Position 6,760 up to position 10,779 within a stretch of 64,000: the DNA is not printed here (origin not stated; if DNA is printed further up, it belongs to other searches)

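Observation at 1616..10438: Three tandem secreted proteins (S8 peptidase plus two Cys-rich repeat proteins) share an unclassified ~90-aa C-terminal domain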

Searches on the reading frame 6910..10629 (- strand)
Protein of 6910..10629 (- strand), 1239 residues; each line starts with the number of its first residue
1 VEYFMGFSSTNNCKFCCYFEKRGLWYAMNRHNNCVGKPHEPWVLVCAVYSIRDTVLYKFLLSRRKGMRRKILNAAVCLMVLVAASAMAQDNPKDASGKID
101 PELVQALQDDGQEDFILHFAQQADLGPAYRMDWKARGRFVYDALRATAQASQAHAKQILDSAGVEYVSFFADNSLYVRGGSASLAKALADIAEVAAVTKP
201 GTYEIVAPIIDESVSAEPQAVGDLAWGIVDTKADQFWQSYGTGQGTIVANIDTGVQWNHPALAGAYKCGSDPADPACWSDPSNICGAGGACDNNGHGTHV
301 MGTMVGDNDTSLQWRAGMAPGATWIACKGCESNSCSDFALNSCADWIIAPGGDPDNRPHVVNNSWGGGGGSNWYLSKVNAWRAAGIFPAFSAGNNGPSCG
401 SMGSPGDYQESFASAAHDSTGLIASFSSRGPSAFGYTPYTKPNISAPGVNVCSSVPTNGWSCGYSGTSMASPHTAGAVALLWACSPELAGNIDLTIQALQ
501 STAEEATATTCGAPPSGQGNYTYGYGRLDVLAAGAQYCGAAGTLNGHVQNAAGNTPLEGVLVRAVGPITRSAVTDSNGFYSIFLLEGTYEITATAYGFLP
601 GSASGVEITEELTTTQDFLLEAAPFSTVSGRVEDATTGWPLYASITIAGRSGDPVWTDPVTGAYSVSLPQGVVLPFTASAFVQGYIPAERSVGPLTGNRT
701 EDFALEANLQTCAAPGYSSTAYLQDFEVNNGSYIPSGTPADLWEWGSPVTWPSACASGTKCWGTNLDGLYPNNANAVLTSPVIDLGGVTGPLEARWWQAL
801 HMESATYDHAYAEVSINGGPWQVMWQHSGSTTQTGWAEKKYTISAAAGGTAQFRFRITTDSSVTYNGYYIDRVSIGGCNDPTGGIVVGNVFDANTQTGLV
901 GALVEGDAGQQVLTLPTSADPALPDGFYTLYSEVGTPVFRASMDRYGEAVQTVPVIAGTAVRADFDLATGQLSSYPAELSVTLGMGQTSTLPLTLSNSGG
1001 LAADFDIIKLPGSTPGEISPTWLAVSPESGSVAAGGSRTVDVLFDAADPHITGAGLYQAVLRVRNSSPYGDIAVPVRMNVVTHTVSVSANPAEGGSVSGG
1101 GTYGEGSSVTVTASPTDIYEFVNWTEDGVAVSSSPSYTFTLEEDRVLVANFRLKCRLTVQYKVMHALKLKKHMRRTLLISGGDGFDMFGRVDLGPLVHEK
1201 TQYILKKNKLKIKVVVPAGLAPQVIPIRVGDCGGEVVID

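Call 3: search_protein_families(library=pfam, proteins=[window:6910-10629:-], max_evalue=0.1)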
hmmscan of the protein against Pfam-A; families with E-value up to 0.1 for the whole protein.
window:6910-10629:- (1239 aa): 7 families
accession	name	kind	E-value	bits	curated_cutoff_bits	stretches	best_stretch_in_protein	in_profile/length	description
PF00082.27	Peptidase_S8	-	1.4e-42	146.4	21.8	1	243-525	1-287/288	Subtilase family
PF18998.6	Flg_new_2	-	3.5e-16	59.4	23.6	1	1086-1152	2-70/73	Divergent InlB B-repeat domain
PF13620.12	CarboxypepD_reg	-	3.7e-15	56.5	32.3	1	543-620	1-81/82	Carboxypeptidase regulatory-like domain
PF13715.12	CarbopepD_reg_2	-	1.9e-08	34.7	32.2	1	545-621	2-77/88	CarboxypepD_reg-like domain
PF20773.4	InhA-like_MAM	-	2.5e-05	24.3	26.9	1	830-875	117-162/191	Immune inhibitor A-like, MAM domain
PF21310.3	OCRL-like_ASH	-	0.04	14.5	27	1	987-1041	15-67/109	Inositol polyphosphate 5-phosphatase OCRL-like, ASH domain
PF19190.6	BACON_2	-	0.041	14.3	25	0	973-1061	3-79/94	Viral BACON domain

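Call 4: search_protein_families(library=ncbifam, proteins=[window:6910-10629:-], max_evalue=0.1)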
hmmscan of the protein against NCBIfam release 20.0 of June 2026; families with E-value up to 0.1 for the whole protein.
window:6910-10629:- (1239 aa): 8 families
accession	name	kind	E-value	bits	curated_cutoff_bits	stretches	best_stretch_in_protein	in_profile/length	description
TIGR03921.1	T7SS_mycosin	equivalog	1.8e-19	70.1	278.75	2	233-329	3-84/353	type VII secretion-associated serine protease mycosin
NF052345.1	S_layer_anammox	exception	1.3e-13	49.3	1400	2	530-651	1301-1422/1596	Kustd1514 family S-layer glycoprotein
NF033595.1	denti_PrtP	equivalog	1.9e-10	40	300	2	361-534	342-502/606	dentilisin complex serine proteinase subunit PrtP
NF040809.1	germ_prot_CspBA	exception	2.9e-07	28.5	1250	1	424-530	991-1091/1099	bifunctional germination protease/germinant receptor pseudoprotease CspBA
NF038111.1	rhom_dep_M36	equivalog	6.3e-07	27.2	1700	1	788-881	1050-1169/1315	rhombosortase-dependent M36 family metallopeptidase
NF040553.1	SGO_0316_fam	subfamily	1.7e-06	26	1400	1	420-481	650-707/1486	SGO_0316/SGO_0317 family LPXTG-anchored serine peptidase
NF038128.1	choice_anch_J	domain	7.1e-06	26.3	30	1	740-875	26-162/162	choice-of-anchor J domain-containing protein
NF012200.0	choice_anch_D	domain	0.00044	20.7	45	1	968-1067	13-105/108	choice-of-anchor D domain-containing protein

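Call 43: search_protein_families(library=pfam, alignment_id=A3, max_evalue=0.001)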
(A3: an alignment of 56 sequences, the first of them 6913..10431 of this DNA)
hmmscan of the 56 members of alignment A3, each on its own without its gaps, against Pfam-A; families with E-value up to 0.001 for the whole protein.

A. member 1, window:6913-10431:- (1173 aa): 5 families
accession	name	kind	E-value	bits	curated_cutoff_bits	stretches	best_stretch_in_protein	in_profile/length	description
PF00082.27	Peptidase_S8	-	1.3e-42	146.5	21.8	1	177-459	1-287/288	Subtilase family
PF18998.6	Flg_new_2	-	3.1e-16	59.5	23.6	1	1020-1086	2-70/73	Divergent InlB B-repeat domain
PF13620.12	CarboxypepD_reg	-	3.2e-15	56.7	32.3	1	477-554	1-81/82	Carboxypeptidase regulatory-like domain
PF13715.12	CarbopepD_reg_2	-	1.5e-08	35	32.2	1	479-555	2-77/88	CarboxypepD_reg-like domain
PF20773.4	InhA-like_MAM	-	2.3e-05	24.4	26.9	1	764-809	117-162/191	Immune inhibitor A-like, MAM domain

B. families by the number of members that match (of 56 scanned): 33 families (the first 25 are shown)
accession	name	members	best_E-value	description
PF07603.17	Lcl_C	6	9.3e-69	Lcl C-terminal domain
PF00082.27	Peptidase_S8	6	1.3e-42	Subtilase family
PF13418.12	Kelch_4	6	3.8e-35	Galactose oxidase, central domain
PF24681.1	Kelch_KLHDC2_KLHL20_DRC7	6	1e-31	KLHDC2/KLHL20/DRC7 Kelch-repeats domain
PF13415.12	Kelch_3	6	1.8e-27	Galactose oxidase, central domain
PF13964.12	Kelch_6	4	3.1e-24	Kelch motif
PF24981.1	Beta-prop_ATRN-LZTR1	4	1.5e-19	Attractin/LZTR1 beta-propeller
PF24996.1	NANM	4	2.8e-19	N-acetylneuraminate epimerase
PF01344.31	Kelch_1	4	2.7e-18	Kelch motif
PF14339.12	DUF4394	3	1.2e-15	Domain of unknown function (DUF4394)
PF23416.1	DUF7107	3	2.9e-15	Domain of unknown function (DUF7107)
PF07646.21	Kelch_2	3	4.7e-14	Kelch motif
PF21959.2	DUF6923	3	1.3e-09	Repeat of unknown function (DUF6923)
PF20773.4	InhA-like_MAM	3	4.6e-07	Immune inhibitor A-like, MAM domain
PF13620.12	CarboxypepD_reg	2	4e-22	Carboxypeptidase regulatory-like domain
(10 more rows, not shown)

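Call 71: search_protein_families(library=ncbifam, alignment_id=A3, max_evalue=0.001)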
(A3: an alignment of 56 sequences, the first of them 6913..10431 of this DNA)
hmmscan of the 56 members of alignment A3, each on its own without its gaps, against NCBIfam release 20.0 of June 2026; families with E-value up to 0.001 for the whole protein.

A. member 1, window:6913-10431:- (1173 aa): 8 families
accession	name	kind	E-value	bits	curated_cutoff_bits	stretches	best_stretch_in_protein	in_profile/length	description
TIGR03921.1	T7SS_mycosin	equivalog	1.1e-19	70.8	278.75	2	167-263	3-84/353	type VII secretion-associated serine protease mycosin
NF052345.1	S_layer_anammox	exception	1.2e-13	49.4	1400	2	464-585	1301-1422/1596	Kustd1514 family S-layer glycoprotein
NF033595.1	denti_PrtP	equivalog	2.1e-10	39.9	300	1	295-468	342-502/606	dentilisin complex serine proteinase subunit PrtP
NF040809.1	germ_prot_CspBA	exception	2.3e-07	28.9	1250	1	358-464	991-1091/1099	bifunctional germination protease/germinant receptor pseudoprotease CspBA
NF038111.1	rhom_dep_M36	equivalog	5.5e-07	27.4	1700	1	722-815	1050-1169/1315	rhombosortase-dependent M36 family metallopeptidase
NF040553.1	SGO_0316_fam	subfamily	1.5e-06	26.2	1400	1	354-415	650-707/1486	SGO_0316/SGO_0317 family LPXTG-anchored serine peptidase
NF038128.1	choice_anch_J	domain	7.1e-06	26.3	30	1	674-809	26-162/162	choice-of-anchor J domain-containing protein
NF012200.0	choice_anch_D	domain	0.00041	20.8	45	1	902-1001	13-105/108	choice-of-anchor D domain-containing protein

B. families by the number of members that match (of 56 scanned): 31 families (the first 25 are shown)
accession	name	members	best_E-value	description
TIGR04201.1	Myxo_Cys_RPT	9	4.2e-07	Cys-rich repeat-containing protein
TIGR03921.1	T7SS_mycosin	6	1.7e-24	type VII secretion-associated serine protease mycosin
NF047850.1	Lsa25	6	4.9e-21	surface adhesin Lsa25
NF033595.1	denti_PrtP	6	6.5e-14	dentilisin complex serine proteinase subunit PrtP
NF040553.1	SGO_0316_fam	6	4e-13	SGO_0316/SGO_0317 family LPXTG-anchored serine peptidase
NF040809.1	germ_prot_CspBA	6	1e-09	bifunctional germination protease/germinant receptor pseudoprotease CspBA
NF033759.1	exchanger_TraA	5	1.2e-11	outer membrane exchange protein TraA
NF051851.1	AtpSerPepEprS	5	2.6e-10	autotransporter serine peptidase EprS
NF052322.1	FimD_tip_adhes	4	1.6e-11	fimbrial tip adhesin FimD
NF046116.1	adhesin_Lcl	4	7.8e-11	collagen-like adhesin Lcl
TIGR03895.1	protease_PatA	4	1.4e-08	PatA/PatG family cyanobactin maturation protease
NF038128.1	choice_anch_J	3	5.7e-40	choice-of-anchor J domain-containing protein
NF010730.0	PRK14131.1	3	4.1e-23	N-acetylneuraminate epimerase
TIGR03547.1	muta_rot_YjhT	3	9.4e-19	YjhT family mutarotase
NF052345.1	S_layer_anammox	2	4.7e-17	Kustd1514 family S-layer glycoprotein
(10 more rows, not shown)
